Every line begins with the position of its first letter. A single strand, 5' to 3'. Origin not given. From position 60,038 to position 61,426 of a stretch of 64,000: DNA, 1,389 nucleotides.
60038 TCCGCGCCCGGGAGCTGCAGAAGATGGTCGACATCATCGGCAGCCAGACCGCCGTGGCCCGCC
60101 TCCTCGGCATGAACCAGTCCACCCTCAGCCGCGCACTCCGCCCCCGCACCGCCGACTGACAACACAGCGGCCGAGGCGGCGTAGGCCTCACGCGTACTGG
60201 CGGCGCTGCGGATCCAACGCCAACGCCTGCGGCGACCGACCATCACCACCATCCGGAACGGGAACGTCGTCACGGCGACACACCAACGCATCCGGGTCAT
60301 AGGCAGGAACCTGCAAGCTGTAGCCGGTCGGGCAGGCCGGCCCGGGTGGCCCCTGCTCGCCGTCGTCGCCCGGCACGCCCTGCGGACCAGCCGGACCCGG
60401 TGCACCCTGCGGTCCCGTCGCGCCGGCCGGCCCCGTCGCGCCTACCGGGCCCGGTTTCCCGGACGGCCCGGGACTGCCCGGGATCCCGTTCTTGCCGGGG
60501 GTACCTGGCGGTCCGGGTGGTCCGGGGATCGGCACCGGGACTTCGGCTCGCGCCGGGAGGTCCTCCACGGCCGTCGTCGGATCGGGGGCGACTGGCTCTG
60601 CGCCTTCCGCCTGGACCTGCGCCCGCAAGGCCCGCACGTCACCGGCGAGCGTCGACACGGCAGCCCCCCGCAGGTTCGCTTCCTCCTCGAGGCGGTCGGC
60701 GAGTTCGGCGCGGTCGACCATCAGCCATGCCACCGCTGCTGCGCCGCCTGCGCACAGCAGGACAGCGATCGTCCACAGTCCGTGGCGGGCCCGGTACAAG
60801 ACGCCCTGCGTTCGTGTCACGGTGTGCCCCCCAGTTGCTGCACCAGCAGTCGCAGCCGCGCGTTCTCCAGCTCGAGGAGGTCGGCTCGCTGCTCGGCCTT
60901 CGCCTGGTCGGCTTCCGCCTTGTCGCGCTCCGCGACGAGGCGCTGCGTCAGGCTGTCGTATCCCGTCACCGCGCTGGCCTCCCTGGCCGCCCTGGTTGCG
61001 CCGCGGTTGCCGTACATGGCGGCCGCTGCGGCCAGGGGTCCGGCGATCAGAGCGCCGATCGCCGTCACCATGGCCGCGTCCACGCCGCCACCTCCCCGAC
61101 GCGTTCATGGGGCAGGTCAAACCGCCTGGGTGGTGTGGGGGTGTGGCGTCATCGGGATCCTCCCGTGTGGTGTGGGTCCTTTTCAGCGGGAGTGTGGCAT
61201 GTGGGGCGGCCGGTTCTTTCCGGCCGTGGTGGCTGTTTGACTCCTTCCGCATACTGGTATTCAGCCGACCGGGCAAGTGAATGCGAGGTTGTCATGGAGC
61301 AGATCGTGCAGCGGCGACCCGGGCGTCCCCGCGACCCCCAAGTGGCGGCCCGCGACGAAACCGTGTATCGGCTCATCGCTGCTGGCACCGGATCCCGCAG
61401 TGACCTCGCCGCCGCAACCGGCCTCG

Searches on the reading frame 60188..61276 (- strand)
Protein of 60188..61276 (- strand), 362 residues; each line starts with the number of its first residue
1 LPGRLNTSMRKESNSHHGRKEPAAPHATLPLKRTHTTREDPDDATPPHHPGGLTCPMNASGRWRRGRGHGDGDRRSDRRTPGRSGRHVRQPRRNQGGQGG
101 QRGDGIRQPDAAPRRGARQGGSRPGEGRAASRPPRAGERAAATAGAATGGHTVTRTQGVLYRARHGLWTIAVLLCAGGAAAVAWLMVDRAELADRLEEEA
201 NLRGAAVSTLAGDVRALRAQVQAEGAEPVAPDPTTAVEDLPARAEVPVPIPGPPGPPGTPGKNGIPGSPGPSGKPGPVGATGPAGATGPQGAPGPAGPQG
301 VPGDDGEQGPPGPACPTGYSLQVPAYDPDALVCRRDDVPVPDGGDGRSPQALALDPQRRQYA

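Call 103: search_protein_families(library=pfam, proteins=[window:60188-61276:-], max_evalue=0.001)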
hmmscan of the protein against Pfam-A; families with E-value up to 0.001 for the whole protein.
window:60188-61276:- (362 aa): 1 family
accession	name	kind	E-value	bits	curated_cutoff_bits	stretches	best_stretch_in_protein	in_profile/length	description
PF01391.23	Collagen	-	2.6e-08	34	27.2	1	255-313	1-59/60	Collagen triple helix repeat (20 copies)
